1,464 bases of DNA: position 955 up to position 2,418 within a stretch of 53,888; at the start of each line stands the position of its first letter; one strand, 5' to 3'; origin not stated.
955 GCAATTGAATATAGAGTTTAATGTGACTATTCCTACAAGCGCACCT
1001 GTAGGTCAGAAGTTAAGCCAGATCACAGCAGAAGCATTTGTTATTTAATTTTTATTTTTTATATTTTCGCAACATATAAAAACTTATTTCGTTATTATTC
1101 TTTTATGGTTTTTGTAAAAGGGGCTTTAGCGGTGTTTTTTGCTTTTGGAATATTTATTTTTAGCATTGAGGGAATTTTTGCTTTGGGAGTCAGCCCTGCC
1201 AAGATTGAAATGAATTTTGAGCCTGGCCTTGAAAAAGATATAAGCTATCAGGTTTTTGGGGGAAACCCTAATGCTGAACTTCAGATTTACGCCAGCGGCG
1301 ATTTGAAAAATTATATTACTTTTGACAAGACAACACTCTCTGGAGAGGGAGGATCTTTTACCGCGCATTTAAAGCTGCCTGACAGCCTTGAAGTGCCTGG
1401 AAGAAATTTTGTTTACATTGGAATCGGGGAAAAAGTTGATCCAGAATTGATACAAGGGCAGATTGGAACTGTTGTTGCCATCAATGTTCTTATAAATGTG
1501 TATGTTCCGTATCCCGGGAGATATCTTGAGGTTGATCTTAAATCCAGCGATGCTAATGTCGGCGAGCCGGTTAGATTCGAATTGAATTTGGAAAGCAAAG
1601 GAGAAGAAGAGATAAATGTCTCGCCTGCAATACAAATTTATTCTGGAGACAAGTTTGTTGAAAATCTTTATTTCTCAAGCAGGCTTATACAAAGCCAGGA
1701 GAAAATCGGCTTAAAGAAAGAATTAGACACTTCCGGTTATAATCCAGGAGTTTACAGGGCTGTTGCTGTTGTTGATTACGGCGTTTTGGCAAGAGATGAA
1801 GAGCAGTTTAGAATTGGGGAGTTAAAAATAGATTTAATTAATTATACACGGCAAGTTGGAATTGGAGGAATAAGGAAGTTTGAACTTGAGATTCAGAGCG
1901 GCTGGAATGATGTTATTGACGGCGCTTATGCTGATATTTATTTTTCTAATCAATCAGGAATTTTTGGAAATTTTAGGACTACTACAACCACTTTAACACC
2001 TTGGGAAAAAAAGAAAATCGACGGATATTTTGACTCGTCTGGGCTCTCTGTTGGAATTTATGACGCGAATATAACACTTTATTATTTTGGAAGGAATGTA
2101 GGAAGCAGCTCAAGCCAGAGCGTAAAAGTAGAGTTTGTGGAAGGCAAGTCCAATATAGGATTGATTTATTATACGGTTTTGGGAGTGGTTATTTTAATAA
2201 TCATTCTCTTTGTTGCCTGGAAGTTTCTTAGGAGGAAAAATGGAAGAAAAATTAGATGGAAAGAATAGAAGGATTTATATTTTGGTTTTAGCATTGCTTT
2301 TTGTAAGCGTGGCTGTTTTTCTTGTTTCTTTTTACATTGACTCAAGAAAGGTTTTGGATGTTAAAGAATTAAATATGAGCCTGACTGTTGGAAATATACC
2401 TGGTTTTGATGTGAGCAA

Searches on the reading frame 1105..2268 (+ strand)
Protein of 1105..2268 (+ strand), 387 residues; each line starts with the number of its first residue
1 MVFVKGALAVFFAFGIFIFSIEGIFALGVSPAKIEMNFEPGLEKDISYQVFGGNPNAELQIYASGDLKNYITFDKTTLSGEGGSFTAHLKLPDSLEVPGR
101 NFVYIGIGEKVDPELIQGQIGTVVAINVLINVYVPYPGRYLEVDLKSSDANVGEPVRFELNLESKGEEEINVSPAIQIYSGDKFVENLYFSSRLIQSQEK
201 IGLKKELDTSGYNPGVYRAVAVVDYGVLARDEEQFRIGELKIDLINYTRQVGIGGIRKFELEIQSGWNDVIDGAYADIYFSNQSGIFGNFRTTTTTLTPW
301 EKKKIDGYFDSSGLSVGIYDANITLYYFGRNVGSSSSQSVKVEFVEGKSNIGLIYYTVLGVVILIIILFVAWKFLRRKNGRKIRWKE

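Call 8: search_protein_families(library=pfam, proteins=[window:1105-2268:+], max_evalue=0.01)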
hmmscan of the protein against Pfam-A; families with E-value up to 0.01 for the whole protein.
window:1105-2268:+ (387 aa): 1 family
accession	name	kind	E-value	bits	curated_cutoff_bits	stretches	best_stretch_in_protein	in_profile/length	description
PF16967.11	TcfC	-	0.0068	16.4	29.4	0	189-234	18-64/68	E-set like domain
